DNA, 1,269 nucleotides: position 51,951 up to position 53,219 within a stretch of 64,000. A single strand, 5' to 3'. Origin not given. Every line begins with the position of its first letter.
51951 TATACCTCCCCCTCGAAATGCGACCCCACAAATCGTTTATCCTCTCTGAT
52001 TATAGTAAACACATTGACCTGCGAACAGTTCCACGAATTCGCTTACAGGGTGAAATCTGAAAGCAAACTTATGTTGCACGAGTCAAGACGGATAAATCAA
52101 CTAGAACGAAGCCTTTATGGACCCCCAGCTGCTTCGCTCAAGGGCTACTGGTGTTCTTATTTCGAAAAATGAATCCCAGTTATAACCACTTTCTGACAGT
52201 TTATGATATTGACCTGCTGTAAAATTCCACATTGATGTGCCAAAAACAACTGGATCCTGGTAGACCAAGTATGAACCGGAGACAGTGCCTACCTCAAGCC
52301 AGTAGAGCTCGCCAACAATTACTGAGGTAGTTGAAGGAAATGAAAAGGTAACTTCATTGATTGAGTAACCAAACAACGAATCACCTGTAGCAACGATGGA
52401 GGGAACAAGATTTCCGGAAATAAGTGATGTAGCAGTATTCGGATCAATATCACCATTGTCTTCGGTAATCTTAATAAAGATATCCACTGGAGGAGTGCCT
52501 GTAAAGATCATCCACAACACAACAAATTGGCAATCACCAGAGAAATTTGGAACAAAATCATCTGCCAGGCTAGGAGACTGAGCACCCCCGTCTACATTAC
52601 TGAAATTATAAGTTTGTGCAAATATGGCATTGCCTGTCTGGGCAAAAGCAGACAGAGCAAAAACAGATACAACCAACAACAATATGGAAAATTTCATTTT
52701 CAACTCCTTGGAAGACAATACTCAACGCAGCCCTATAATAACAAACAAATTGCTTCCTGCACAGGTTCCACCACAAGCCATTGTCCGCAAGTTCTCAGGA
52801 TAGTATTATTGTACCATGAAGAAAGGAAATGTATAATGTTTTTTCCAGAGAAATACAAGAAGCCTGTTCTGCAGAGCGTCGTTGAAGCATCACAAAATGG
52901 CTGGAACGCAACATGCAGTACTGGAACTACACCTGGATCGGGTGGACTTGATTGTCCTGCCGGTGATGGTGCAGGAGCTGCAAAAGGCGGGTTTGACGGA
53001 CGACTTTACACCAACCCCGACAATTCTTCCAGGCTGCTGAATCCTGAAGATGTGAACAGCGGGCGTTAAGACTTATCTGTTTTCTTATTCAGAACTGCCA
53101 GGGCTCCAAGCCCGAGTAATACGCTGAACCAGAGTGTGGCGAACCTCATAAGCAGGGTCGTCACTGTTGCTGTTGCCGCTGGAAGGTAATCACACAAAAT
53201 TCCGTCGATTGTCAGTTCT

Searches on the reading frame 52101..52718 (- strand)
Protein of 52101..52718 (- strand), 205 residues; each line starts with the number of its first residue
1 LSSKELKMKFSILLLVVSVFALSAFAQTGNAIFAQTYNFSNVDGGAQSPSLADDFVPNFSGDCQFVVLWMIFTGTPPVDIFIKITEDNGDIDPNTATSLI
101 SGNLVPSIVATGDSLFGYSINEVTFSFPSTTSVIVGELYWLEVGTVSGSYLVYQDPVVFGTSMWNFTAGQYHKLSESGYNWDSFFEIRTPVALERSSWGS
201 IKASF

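Call 26: search_protein_families(library=ncbifam, proteins=[window:52101-52718:-], max_evalue=1)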
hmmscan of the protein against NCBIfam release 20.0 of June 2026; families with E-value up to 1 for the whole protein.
window:52101-52718:- (205 aa): 1 family
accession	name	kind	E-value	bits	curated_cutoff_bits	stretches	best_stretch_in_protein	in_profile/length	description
TIGR01197.1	nramp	subfamily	0.072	12.4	272.5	1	3-39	232-268/390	metal ion transporter, metal ion (Mn2+/Fe2+) transporter (Nramp) family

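Call 27: search_protein_families(library=pfam, proteins=[window:52101-52718:-], max_evalue=1)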
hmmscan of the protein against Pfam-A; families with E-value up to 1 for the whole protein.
window:52101-52718:- (205 aa): 0 families

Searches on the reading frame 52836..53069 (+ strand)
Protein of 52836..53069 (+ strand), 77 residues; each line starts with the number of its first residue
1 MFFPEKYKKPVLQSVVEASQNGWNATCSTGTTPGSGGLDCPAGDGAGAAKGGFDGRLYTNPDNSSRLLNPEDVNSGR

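Call 26: search_protein_families(library=ncbifam, proteins=[window:52836-53069:+], max_evalue=1)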
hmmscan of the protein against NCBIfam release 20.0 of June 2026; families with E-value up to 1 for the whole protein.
window:52836-53069:+ (77 aa): 1 family
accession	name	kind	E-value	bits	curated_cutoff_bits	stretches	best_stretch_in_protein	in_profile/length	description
NF003160.0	PRK04135.1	equivalog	0.2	10.3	468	1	6-36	41-71/403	2,3-bisphosphoglycerate-independent phosphoglycerate mutase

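Call 27: search_protein_families(library=pfam, proteins=[window:52836-53069:+], max_evalue=1)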
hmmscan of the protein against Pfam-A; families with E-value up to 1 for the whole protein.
window:52836-53069:+ (77 aa): 0 families

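Call 29: find_homologous_proteins(query=window:52836-53069:+, max_evalue=0.001)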
Query window:52836-53069:+ (77 aa): 17 proteins with E <= 0.001 among 17 candidates.
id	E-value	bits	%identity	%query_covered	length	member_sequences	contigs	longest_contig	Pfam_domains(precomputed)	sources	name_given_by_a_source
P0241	6.4e-38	146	86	99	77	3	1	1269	-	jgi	-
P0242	3.3e-36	141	84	99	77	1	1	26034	-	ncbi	-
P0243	6.9e-36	140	82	100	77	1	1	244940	-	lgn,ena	-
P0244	5.9e-35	137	79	100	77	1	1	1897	-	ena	-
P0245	3.8e-34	134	80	99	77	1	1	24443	-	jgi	-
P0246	7.6e-34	133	79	99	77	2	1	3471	-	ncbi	-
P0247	1.9e-33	132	78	99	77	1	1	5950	-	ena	-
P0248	2.2e-32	128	79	99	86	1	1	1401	-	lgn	-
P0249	1.0e-29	120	75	94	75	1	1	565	-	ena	-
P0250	1.8e-29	119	75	99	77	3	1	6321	-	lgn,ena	-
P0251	3.5e-29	118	72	99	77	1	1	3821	-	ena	-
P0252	7.6e-29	117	74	99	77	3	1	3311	-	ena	-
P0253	8.4e-29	117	68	100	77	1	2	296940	-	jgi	jgi:hypothetical protein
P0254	1.2e-28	116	71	99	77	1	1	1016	-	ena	-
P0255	1.3e-26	110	66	99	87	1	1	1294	-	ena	-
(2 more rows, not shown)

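Call 46: search_protein_representatives(alignment_id=A1)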
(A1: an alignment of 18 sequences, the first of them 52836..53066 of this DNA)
Query: 18 sequences, 77 profile positions. Proteins with E-value up to 0.001 (for the whole library): 33; up to 1e-10: 14; up to 1e-30: 1. The best 33 are listed.
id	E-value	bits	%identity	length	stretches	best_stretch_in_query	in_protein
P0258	8.4e-38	144.8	-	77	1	1-77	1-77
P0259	1.1e-19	86.9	-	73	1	1-76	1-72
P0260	4.1e-18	81.7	-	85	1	1-77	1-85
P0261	1.2e-15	73.8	-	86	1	1-77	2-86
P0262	4.0e-15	72.2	-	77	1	2-77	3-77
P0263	5.6e-15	71.7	-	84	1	1-77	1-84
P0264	1.5e-14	70.4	-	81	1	2-77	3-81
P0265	9.1e-13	64.6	-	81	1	2-77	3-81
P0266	2.6e-12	63.1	-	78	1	2-77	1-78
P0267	2.8e-12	63.0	-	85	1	2-77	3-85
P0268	4.6e-12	62.4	-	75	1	1-62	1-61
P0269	1.2e-11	61.1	-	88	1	2-77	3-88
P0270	1.4e-11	60.9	-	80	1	1-77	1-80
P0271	4.4e-11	59.2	-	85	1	1-76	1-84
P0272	2.3e-10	56.9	-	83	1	2-77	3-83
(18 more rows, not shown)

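Call 51: search_protein_families(library=ncbifam, alignment_id=A3, max_evalue=10)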
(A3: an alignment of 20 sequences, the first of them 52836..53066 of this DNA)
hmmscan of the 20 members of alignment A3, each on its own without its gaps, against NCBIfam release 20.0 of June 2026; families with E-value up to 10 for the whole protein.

A. member 1, window:52836-53066:+ (77 aa): 1 family
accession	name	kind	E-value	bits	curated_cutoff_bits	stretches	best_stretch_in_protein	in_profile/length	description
NF003160.0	PRK04135.1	equivalog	0.2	10.3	468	1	6-36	41-71/403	2,3-bisphosphoglycerate-independent phosphoglycerate mutase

B. families by the number of members that match (of 20 scanned): 3 families
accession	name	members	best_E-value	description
TIGR04252.1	SCM_precur_ScmA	1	0.00066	SynChlorMet cassette protein ScmA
NF011242.0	PRK14648.1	1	0.011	UDP-N-acetylmuramate dehydrogenase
NF003160.0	PRK04135.1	1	0.2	2,3-bisphosphoglycerate-independent phosphoglycerate mutase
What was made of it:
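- On SynChlorMet cassette: The window peptide gives no hit at E<=10 (calls 26, 51). One of 20 compact-type peptides hits at E 6.6e-4 (call 51).
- It gives no TIGR04252 hit (calls 26, 51).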

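Call 58: find_encoding_contigs(protein=P0253, flank=10000, max_places=2)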
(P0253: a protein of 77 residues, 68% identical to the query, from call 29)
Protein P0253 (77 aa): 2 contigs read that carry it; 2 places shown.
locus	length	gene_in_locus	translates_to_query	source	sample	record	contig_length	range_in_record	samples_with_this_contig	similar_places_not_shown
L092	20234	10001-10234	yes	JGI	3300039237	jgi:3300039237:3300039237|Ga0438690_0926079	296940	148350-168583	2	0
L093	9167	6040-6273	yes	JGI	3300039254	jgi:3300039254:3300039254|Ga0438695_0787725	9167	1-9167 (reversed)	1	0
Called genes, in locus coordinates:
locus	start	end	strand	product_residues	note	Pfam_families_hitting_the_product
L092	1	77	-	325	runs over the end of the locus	-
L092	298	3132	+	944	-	PF13517:FG-GAP_3 (faint), PF13570:Beta-prop_ACSF4 (faint), PF23743:Beta-prop_BBS7 (faint), PF25292:Beta-prop_CGLA (faint), PF03174:CHB_HEX_C (faint), PF21471:Reelin_subrepeat-B (faint)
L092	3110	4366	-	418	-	PF02511:Thy1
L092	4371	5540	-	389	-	PF07555:NAGidase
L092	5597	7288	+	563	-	PF07837:FTCD_N, PF02971:FTCD, PF04961:FTCD_C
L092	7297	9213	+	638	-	PF00456:Transketolase_N, PF02779:Transket_pyr, PF02780:Transketolase_C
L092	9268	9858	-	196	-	-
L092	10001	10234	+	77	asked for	-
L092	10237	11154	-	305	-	PF03706:LPG_synthase_TM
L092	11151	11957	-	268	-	PF13424:TPR_12 (faint), PF13428:TPR_14 (faint), PF13176:TPR_7 (faint), PF13181:TPR_8 (faint), PF13374:TPR_10 (faint), PF14559:TPR_19 (faint), PF00515:TPR_1 (faint), PF07719:TPR_2 (faint)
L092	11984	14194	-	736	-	PF00912:Transgly, PF00905:Transpeptidase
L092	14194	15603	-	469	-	-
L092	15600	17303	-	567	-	PF05157:MshEN, PF00437:T2SSE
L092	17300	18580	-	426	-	PF02885:Glycos_trans_3N, PF00591:Glycos_transf_3, PF07831:PYNP_C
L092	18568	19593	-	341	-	-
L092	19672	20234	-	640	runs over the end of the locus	PF00912:Transgly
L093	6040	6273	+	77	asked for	-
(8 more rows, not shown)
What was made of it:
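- After rearrangements the small gene stays with the LPG-synthase gene rather than with the enzymes (L092, call 58).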

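Call 59: find_encoding_contigs(protein=P0243, flank=10000, max_places=2)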
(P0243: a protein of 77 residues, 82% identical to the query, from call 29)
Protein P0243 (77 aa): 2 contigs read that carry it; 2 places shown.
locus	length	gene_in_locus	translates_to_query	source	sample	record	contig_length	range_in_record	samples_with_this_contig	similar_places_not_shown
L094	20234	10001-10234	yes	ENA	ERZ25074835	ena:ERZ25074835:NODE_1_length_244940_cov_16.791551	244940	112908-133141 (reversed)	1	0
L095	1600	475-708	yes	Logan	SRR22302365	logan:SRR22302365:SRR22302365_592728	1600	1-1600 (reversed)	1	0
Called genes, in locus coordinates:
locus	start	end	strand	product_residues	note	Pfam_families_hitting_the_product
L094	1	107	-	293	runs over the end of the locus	PF02558:ApbA, PF08546:ApbA_C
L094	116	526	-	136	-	PF12732:YtxH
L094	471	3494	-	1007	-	PF00270:DEAD (faint), PF07517:SecA_DEAD, PF00271:Helicase_C (faint), PF07517:SecA_DEAD, PF01043:SecA_PP_bind, PF21090:P-loop_SecA, PF07516:SecA_SW, PF02810:SEC-C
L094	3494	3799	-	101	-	-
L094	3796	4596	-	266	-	-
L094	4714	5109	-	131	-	-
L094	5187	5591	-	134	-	-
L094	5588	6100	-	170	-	PF27840:ScmC (weak)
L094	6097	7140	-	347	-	PF04055:Radical_SAM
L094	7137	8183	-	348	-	PF13353:Fer4_12 (weak), PF04055:Radical_SAM, PF13186:SPASM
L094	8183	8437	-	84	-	PF05402:PqqD (weak)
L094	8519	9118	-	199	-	-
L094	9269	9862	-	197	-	-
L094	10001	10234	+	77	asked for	-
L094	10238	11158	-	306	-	PF03706:LPG_synthase_TM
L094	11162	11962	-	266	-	PF07719:TPR_2 (faint), PF13428:TPR_14 (faint), PF25068:ARM_TT21_4th (faint), PF13424:TPR_12 (faint), PF13181:TPR_8 (faint), PF13176:TPR_7 (faint), PF14559:TPR_19 (faint), PF13374:TPR_10 (faint), +1 more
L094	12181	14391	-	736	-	PF00912:Transgly, PF00905:Transpeptidase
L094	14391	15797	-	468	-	-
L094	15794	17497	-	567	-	PF05157:MshEN, PF00437:T2SSE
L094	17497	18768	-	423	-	PF02885:Glycos_trans_3N, PF00591:Glycos_transf_3, PF07831:PYNP_C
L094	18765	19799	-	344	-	-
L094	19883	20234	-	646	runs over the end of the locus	PF00912:Transgly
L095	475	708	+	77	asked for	-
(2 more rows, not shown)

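Call 66: search_protein_families(library=ncbifam, proteins=[L094:8183-8437:-], max_evalue=10)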
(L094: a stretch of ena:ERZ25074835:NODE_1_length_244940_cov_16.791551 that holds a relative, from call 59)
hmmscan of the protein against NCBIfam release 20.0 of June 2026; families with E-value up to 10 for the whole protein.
L094:8183-8437:- (84 aa): 6 families
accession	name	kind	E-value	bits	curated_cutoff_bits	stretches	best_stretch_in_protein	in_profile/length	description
TIGR03859.1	PQQ_PqqD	equivalog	3.6e-05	23.5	46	1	33-83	30-80/81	pyrroloquinoline quinone biosynthesis peptide chaperone PqqD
NF002535.0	PRK02079.1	equivalog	5.5e-05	22.9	101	1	36-80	42-86/92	pyrroloquinoline quinone biosynthesis peptide chaperone PqqD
NF005083.0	PRK06518.1-3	subfamily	0.026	13.9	283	1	7-57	15-68/193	hypothetical protein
NF033530.1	lasso_PqqD_Strm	exception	0.072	13.3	70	1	9-81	3-76/78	lasso peptide biosynthesis PqqD family chaperone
TIGR03967.2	mycofact_MftB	equivalog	0.1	12.9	33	1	7-83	9-82/85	mycofactocin biosynthesis chaperone MftB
TIGR04248.1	SCM_PqqD_rel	equivalog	0.12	12.6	100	1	19-81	16-79/84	SynChlorMet cassette protein ScmD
